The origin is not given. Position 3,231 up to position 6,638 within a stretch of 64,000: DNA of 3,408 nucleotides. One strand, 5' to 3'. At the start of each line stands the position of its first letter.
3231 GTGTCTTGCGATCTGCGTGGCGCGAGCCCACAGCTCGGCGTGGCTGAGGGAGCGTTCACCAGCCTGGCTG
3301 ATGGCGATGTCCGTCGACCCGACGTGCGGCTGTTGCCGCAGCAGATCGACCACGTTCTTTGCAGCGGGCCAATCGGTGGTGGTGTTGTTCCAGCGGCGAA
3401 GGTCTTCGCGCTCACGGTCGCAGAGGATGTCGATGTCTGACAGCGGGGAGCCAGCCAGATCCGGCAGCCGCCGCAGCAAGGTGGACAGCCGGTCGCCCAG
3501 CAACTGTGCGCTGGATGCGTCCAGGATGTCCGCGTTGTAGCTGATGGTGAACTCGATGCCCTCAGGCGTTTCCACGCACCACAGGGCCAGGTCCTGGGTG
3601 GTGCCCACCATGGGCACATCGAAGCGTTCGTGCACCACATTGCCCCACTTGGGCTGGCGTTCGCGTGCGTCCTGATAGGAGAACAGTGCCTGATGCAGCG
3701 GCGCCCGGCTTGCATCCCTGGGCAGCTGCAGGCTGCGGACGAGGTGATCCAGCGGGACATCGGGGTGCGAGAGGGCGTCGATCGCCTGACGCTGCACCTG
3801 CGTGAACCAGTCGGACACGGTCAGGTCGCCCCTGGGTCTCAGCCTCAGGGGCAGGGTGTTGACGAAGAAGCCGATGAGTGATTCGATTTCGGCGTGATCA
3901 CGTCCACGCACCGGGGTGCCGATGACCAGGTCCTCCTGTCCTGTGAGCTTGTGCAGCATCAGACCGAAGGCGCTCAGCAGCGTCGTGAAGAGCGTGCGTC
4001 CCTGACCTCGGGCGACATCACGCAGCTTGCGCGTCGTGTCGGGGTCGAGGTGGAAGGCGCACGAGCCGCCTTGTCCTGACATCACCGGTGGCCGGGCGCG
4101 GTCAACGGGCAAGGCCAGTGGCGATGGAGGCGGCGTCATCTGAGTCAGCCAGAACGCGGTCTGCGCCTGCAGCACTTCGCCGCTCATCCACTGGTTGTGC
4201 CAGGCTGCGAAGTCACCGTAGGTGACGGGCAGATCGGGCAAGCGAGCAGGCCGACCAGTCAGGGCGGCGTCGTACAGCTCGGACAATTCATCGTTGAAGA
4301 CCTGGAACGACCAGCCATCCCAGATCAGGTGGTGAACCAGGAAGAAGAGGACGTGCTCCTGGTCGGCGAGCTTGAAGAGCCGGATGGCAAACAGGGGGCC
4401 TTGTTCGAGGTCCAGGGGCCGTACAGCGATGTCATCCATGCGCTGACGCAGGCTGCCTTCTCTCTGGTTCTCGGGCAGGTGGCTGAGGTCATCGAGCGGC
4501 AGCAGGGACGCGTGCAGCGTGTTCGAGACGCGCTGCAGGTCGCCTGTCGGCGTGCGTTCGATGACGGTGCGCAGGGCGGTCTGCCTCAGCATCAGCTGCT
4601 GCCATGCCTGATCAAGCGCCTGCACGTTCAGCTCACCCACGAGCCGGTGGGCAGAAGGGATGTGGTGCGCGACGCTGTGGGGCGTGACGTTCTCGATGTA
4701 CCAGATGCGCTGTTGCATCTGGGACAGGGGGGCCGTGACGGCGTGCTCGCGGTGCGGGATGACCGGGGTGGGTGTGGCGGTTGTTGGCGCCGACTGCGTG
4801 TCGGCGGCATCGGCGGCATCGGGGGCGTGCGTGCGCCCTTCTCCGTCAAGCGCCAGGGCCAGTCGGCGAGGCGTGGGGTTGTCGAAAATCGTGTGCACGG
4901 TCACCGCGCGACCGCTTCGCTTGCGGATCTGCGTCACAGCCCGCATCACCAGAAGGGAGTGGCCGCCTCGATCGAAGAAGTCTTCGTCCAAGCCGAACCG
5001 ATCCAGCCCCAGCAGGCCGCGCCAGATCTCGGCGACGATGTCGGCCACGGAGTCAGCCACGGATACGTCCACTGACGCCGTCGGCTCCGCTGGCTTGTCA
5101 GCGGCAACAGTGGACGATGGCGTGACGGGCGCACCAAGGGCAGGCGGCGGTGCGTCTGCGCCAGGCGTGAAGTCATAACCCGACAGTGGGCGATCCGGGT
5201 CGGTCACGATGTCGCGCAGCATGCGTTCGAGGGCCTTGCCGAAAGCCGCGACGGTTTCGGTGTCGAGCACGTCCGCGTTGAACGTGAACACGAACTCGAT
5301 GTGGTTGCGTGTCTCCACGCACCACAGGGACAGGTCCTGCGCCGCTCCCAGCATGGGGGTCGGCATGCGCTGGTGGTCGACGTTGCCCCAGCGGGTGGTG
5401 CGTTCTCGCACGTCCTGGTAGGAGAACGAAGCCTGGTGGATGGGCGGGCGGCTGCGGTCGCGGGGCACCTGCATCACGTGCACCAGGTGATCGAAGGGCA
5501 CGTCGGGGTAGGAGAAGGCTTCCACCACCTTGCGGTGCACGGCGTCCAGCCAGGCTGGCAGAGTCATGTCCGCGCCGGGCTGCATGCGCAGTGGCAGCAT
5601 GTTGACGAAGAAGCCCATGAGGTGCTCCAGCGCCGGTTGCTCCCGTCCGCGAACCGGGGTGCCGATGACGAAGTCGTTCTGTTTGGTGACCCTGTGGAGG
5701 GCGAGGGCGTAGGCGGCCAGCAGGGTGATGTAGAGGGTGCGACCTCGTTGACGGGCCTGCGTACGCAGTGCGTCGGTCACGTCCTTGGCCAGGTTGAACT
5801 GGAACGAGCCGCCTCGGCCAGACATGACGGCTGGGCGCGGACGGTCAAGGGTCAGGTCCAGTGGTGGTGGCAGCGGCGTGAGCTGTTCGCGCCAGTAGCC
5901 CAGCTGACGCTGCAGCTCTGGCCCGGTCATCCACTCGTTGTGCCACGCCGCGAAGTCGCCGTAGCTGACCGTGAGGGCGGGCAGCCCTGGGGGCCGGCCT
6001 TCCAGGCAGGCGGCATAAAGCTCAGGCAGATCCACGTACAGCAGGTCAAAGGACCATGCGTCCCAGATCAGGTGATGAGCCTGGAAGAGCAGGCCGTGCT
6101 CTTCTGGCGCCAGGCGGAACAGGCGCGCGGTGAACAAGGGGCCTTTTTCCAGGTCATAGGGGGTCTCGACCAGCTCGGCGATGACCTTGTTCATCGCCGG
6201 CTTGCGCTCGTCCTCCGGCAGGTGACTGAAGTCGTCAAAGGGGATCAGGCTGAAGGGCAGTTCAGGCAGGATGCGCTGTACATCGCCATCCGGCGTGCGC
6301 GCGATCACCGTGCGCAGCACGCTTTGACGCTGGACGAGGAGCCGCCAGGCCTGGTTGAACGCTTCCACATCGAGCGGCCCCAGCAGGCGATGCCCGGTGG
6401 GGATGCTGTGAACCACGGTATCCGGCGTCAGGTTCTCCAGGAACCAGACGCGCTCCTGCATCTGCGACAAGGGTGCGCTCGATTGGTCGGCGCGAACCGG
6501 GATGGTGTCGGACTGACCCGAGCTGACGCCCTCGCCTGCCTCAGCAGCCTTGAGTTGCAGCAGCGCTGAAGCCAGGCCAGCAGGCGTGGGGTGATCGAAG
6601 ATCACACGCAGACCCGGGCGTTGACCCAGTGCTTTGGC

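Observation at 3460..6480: A-less module (C-T) wedged between two glycine modules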

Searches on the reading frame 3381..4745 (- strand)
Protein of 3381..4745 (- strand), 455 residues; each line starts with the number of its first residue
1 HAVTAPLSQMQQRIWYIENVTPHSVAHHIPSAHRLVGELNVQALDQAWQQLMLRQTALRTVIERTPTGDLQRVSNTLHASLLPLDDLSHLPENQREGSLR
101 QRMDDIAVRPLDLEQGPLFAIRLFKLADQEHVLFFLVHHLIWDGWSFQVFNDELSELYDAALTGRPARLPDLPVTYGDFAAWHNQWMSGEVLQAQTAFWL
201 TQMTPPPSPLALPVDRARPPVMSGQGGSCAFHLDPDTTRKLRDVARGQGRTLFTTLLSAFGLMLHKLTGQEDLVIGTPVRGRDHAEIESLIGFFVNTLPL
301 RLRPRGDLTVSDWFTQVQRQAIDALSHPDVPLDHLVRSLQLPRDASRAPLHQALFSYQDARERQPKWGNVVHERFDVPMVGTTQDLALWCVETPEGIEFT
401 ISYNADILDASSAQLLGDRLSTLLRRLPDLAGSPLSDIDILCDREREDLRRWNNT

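Call 56: search_protein_families(library=pfam, proteins=[window:3381-4745:-], max_evalue=1)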
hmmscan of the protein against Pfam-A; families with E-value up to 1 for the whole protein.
window:3381-4745:- (455 aa): 1 family
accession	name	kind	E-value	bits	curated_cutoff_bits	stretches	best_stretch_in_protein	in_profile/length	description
PF00668.25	Condensation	-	2.4e-96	323.7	30.6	1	4-449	4-455/456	Condensation domain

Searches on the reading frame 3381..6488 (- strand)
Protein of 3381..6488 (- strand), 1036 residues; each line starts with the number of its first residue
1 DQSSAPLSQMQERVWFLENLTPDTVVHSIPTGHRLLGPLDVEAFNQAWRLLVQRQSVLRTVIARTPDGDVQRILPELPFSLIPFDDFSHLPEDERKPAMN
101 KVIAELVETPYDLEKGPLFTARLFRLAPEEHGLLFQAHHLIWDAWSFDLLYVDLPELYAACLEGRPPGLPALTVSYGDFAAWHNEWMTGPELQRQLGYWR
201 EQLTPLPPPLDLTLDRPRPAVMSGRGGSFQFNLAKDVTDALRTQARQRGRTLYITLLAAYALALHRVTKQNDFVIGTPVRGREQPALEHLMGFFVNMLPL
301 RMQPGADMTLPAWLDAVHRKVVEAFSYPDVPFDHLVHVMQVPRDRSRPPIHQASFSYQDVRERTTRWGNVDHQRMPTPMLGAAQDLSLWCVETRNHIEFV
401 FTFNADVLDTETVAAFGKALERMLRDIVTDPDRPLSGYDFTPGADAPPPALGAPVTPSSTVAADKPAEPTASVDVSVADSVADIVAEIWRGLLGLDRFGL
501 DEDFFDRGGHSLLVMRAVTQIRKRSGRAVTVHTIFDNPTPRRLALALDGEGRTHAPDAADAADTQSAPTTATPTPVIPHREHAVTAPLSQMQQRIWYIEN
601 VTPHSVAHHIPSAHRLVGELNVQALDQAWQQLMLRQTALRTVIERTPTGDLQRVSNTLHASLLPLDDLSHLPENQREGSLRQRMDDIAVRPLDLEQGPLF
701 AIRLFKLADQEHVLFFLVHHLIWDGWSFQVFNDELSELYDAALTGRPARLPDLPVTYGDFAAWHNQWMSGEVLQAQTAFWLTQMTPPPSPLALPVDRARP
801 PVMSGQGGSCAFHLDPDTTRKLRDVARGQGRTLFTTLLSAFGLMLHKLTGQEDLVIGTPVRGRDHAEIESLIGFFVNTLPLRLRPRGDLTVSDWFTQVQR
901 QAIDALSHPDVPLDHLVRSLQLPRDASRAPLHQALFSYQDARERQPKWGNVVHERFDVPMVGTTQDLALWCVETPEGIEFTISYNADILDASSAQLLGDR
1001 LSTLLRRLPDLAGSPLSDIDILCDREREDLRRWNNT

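Call 27: find_related_loci(query=A1, collection=genome_contigs, flank=10000)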
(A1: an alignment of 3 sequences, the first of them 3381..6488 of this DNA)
Query A1 (1036 aa) in genome_contigs; peptide patterns used: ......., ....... (x = any residue, [..] = any of these).
120 stretches matched a pattern; 59 encode a relative of the query (tblastn E <= 1e-3); 59 distinct loci.
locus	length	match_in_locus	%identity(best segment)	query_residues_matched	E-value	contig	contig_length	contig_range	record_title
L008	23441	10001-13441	81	1-1036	0e+0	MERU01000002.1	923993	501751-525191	MAG: Burkholderiales bacterium RIFCSPHIGHO2_01_FULL_63_240 rifcsphigho2_01_scaffold_3, whole genome shotgun sequence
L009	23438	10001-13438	79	1-1036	0e+0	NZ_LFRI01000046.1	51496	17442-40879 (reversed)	Aquabacterium parvum strain B6 contig000046, whole genome shotgun sequence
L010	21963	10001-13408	73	1-1036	0e+0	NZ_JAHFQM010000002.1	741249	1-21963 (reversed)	MAG: Aquabacterium sp. isolate nzgw550 NODE_5_length_741250_cov_8.133946, whole genome shotgun sequence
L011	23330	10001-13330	74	1-1036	0e+0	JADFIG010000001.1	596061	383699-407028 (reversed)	MAG: Proteobacteria bacterium isolate B38T1B8 B38T1B8_NODE4, whole genome shotgun sequence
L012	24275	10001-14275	83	1-1017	0e+0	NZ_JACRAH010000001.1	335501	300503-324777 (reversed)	MAG: Aquabacterium sp. isolate NC_groundwater_1588_Pr3_B-0.1um_62_38 SR-2_scaffold_141_19620, whole genome shotgun seque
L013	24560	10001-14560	84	1-1021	0e+0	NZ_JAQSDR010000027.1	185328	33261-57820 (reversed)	MAG: Aquabacterium sp. isolate D1-2020 MAG010 NODE_43_length_185328_cov_49.643391, whole genome shotgun sequence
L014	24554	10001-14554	85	1-1021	0e+0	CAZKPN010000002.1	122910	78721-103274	MAG TPA_asm: uncultured Aquabacterium sp. isolate ERP125453_co2_221 genome assembly, contig: NODE_14_length_122910_cov_1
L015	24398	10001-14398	85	1-1021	0e+0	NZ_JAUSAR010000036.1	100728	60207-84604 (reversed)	MAG: Aquabacterium sp. isolate E6_maxbin.085_sub E6_k141_77464, whole genome shotgun sequence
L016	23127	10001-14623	79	1-1024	0e+0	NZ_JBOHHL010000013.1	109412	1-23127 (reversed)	MAG: Aquabacterium sp. isolate SE1500_maxbin2.bin.0 NODE_30_length_109412_cov_6.244956, whole genome shotgun sequence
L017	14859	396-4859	78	1-1036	0e+0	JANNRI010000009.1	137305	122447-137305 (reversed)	MAG: Burkholderiales bacterium isolate SOY_31_metabat_365 SOY_31_k141_819640, whole genome shotgun sequence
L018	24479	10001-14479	76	1-1036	0e+0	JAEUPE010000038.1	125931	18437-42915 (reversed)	MAG: Rubrivivax sp. isolate new MAG-217 k141_623748, whole genome shotgun sequence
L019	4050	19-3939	68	1-1036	0e+0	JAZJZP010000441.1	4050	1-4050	MAG: Pseudomonadota bacterium isolate ADI_H2L1_1_122_18_3-bin026 ADIH2L11_B026_0_000000000441, whole genome shotgun sequ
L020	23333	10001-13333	73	1-1036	0e+0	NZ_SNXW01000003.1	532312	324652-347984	Aquabacterium commune strain DSM 11901 Ga0310490_103, whole genome shotgun sequence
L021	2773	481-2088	63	1-1036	0e+0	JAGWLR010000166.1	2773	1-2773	MAG: Burkholderiales bacterium isolate REEB19 contig-150_51449, whole genome shotgun sequence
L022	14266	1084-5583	62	1-1036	0e+0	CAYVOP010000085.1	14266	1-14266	MAG TPA_asm: uncultured Aquabacterium sp. isolate SRP257259_co1_35 genome assembly, contig: NODE_5664_length_14266_cov_2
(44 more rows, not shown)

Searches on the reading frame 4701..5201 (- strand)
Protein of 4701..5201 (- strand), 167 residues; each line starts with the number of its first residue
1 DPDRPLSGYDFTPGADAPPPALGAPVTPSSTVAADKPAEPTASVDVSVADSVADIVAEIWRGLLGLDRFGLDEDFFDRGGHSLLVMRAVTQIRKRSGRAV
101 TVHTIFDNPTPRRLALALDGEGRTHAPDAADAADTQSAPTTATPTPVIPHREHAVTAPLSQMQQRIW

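Call 56: search_protein_families(library=pfam, proteins=[window:4701-5201:-], max_evalue=1)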
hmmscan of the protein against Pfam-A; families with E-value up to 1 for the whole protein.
window:4701-5201:- (167 aa): 1 family
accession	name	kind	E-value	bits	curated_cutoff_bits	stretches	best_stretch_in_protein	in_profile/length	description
PF00550.31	PP-binding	-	3.6e-13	50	20.8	1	55-116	2-65/67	Phosphopantetheine attachment site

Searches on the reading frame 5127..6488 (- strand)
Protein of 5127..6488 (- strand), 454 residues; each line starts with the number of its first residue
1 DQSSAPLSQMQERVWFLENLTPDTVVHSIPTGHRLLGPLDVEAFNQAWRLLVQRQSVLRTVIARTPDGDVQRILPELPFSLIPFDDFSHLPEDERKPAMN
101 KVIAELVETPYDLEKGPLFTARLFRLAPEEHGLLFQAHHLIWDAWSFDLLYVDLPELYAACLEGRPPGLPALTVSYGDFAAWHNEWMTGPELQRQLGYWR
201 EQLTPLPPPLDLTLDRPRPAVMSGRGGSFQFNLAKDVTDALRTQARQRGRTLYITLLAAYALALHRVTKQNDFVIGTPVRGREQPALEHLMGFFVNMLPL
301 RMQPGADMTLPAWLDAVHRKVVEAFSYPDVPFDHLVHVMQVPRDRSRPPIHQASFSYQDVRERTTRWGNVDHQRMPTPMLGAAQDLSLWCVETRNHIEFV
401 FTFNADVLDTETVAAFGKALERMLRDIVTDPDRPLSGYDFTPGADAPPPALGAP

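Call 56: search_protein_families(library=pfam, proteins=[window:5127-6488:-], max_evalue=1)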
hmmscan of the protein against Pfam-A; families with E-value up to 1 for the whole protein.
window:5127-6488:- (454 aa): 1 family
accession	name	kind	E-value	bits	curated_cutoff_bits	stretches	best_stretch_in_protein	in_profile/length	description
PF00668.25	Condensation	-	1e-90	305.1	30.6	1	2-442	2-448/456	Condensation domain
